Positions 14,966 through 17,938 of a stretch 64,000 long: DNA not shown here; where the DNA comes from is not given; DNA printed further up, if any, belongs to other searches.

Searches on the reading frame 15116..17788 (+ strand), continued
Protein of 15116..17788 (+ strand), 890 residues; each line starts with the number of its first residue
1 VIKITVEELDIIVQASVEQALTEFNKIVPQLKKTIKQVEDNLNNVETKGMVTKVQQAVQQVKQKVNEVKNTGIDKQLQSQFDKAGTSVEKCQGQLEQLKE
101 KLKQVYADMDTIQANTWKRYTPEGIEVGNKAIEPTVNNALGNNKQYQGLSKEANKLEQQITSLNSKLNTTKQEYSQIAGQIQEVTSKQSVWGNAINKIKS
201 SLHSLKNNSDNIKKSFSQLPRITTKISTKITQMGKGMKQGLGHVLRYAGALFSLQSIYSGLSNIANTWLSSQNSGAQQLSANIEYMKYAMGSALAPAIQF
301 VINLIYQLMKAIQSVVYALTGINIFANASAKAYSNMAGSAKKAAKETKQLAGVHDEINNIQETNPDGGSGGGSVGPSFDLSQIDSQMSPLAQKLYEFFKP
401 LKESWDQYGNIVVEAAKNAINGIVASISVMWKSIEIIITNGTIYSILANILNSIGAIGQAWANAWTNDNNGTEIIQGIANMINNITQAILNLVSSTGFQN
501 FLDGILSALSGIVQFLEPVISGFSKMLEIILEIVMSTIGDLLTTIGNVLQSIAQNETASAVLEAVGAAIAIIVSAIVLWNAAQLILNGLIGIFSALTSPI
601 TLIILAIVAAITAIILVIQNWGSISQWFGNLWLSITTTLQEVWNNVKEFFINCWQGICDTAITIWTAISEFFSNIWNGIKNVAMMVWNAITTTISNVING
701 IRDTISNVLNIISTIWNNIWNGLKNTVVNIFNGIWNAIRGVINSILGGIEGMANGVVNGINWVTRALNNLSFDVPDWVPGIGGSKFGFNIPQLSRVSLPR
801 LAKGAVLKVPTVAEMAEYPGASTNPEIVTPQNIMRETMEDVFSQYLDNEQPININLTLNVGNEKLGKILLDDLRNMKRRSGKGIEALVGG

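Call 19: search_protein_families(library=phrogs, proteins=[L011:9295-9897:+, L002:9453-9938:+, L007:9407-9931:+, L010:9631-9951:+, L024:8842-9525:+, L018:4061-4813:+, L001:7186-7953:+, L003:9030-9977:+, L039:9206-9946:+, L033:9374-9946:+], max_evalue=0.001)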
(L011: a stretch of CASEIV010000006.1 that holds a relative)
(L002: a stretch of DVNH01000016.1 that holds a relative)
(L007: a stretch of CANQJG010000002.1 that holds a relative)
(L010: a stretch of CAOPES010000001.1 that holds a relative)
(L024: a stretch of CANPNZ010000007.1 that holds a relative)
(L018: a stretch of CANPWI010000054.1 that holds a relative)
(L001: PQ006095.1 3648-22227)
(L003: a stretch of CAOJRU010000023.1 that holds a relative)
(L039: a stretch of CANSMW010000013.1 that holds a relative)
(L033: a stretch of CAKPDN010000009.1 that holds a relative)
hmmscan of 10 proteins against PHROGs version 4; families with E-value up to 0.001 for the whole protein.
L011:9295-9897:+ (200 aa): 2 families
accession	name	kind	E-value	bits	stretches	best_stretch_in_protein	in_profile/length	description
phrog_11491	-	unknown function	1.1e-11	46.1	1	7-100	5-101/198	-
phrog_32775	-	unknown function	0.00022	21.8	1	12-84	11-86/283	-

L002:9453-9938:+ (161 aa): 4 families
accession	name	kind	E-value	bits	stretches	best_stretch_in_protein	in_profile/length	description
phrog_2700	-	unknown function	2.3e-18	67.7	1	30-160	213-329/331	-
phrog_888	-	unknown function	1.6e-16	61.9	1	99-160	202-269/271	-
phrog_19084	-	unknown function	7.6e-07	29.6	1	106-160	248-306/307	-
phrog_20665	-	unknown function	6.3e-05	23.5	1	111-160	255-304/306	-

L007:9407-9931:+ (174 aa): 2 families
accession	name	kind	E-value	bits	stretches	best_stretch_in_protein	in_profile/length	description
phrog_806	-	unknown function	3.8e-06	28.1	1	7-165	1-179/187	-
phrog_23980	-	unknown function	1.9e-05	25.4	1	4-53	7-55/193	-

L010:9631-9951:+ (106 aa): 1 family
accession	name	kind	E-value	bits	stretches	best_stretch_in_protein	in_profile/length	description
phrog_17572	-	unknown function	2.7e-24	86.2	1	11-106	1-98/98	-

L024:8842-9525:+ (227 aa): 0 families

L018:4061-4813:+ (250 aa): 12 families
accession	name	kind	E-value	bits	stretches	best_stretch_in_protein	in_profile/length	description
phrog_10772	-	unknown function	4.4e-13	50.3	1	33-86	9-64/82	-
phrog_888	-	unknown function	1.3e-12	49.1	1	37-249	70-222/271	-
phrog_10292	-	unknown function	1.3e-12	48.9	1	28-80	37-90/136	-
phrog_8793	-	unknown function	1.7e-11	45.4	1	32-78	8-54/81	-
phrog_10680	-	unknown function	1.9e-09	38.7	1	17-64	67-114/144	-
phrog_4431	-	unknown function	1.9e-06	29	1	131-210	81-160/184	-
phrog_27136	-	unknown function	2.7e-06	28.1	1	158-249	144-223/224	-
phrog_33436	-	unknown function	7.5e-06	27.1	1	30-67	6-42/117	-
phrog_27819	-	unknown function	4.2e-05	24.4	1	83-235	85-212/239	-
phrog_22651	-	unknown function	0.00012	23.2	1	29-79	5-55/111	-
phrog_32725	-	unknown function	0.00043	21.4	1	12-72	17-78/106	-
phrog_20110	-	unknown function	0.00066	20.5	1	100-217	62-162/186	-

L001:7186-7953:+ (255 aa): 0 families

L003:9030-9977:+ (315 aa): 2 families
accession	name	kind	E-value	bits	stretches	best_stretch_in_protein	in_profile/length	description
phrog_19856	-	unknown function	2.3e-13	51.3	1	192-309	62-178/192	-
phrog_729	-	other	1e-05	25.8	1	196-296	146-251/277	cold shock protein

L039:9206-9946:+ (246 aa): 13 families
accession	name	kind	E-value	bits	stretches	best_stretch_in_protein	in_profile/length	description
phrog_7940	-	unknown function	3.5e-39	135.9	1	1-244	1-247/252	-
phrog_1726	-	transcription regulation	1.9e-38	133.8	1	102-245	105-257/264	anti-repressor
phrog_32874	-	unknown function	2.5e-35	122.3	1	138-243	1-106/114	-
phrog_2011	-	transcription regulation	9.1e-13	49.5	1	4-132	1-131/275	anti-repressor Ant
phrog_463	-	transcription regulation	2.2e-12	48.1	1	1-132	2-125/250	anti-repressor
phrog_5060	-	transcription regulation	2.8e-12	48.1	1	12-137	12-133/224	anti-repressor Ant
phrog_2899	-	transcription regulation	2.8e-11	44.5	1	1-134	4-130/263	anti-repressor Ant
phrog_2593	-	transcription regulation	9.9e-11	42.8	1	24-143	38-160/255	anti-repressor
phrog_130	-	transcription regulation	4.1e-10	40.3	1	34-242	186-404/480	anti-repressor Ant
phrog_9976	-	transcription regulation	3.2e-09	37.9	1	22-158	16-139/188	anti-repressor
phrog_245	-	transcription regulation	7.2e-08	33.3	1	23-220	56-262/319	anti-repressor Ant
phrog_2127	-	transcription regulation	0.00027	21.8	1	25-127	21-131/313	anti-repressor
phrog_25722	-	unknown function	0.00076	20.3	0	23-121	21-112/150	-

L033:9374-9946:+ (190 aa): 11 families
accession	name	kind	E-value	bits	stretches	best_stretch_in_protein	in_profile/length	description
phrog_130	-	transcription regulation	1.1e-52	180.6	1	1-186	236-421/480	anti-repressor Ant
phrog_63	-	transcription regulation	1.2e-26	95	1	55-185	239-367/431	anti-repressor Ant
phrog_25289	-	unknown function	1.2e-26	93.8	1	110-187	1-78/79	-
phrog_463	-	transcription regulation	2.2e-16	61.2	1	1-67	82-153/250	anti-repressor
phrog_2899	-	transcription regulation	5.5e-13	50.1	1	1-89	83-171/263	anti-repressor Ant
phrog_2011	-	transcription regulation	1.2e-12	49.2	1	1-52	88-137/275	anti-repressor Ant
phrog_2593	-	transcription regulation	4.1e-12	47.4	1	1-84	105-190/255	anti-repressor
phrog_7940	-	unknown function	1.1e-11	45.8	1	1-51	79-129/252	-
phrog_25722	-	unknown function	1.6e-08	35.4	1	5-33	84-112/150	-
phrog_5060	-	transcription regulation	4e-07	31.2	1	1-51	91-140/224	anti-repressor Ant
phrog_245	-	transcription regulation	8.2e-07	29.8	1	1-46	115-157/319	anti-repressor Ant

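Call 21: search_protein_families(library=padloc, proteins=[L003:9030-9977:+, L011:9295-9897:+], max_evalue=0.01)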
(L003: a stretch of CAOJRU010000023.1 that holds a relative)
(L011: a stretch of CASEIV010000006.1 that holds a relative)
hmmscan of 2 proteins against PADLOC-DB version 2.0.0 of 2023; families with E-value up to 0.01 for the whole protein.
L003:9030-9977:+ (315 aa): 8 families
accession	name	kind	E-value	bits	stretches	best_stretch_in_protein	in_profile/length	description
PDLC00631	ZorD1|ZorD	-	4.6e-24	82.3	1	169-311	915-1062/1071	"SWI2/SNF2 helicase, Mrr-like nuclease"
PDLC04819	PDC-S02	-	9.6e-17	59.2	1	185-309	182-306/334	-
PDLC04796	PDC-S02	-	2e-12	44.7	1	146-292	189-337/390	-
PDLC03852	LmuA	-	7.1e-07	27.5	1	199-261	15-84/336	-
PDLC04806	PDC-S02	-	2e-05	22.1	1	196-293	179-281/324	-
PDLC03663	mREase_IV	-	2.4e-05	21.2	1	204-287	414-500/544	Type IV methyl-directed restriction enzyme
PDLC03657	mREase_IV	-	8.4e-05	20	1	196-309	166-291/317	Type IV methyl-directed restriction enzyme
PDLC03859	LmuB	-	0.0014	15.9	1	64-285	349-532/611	-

L011:9295-9897:+ (200 aa): 0 families

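Call 85: search_protein_families(library=pfam, proteins=[L025:7854-8027:+], max_evalue=0.01)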
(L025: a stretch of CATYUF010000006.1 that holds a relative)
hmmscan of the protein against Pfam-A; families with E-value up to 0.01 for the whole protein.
L025:7854-8027:+ (57 aa): 0 families

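Call 94: search_protein_families(library=phrogs, proteins=[L025:7854-8027:+], max_evalue=0.001)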
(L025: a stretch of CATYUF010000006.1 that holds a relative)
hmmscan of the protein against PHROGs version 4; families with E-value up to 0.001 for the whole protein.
L025:7854-8027:+ (57 aa): 1 family
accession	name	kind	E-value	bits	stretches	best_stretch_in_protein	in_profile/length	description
phrog_876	-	transcription regulation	3.2e-14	54.1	1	1-56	54-108/239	transcriptional repressor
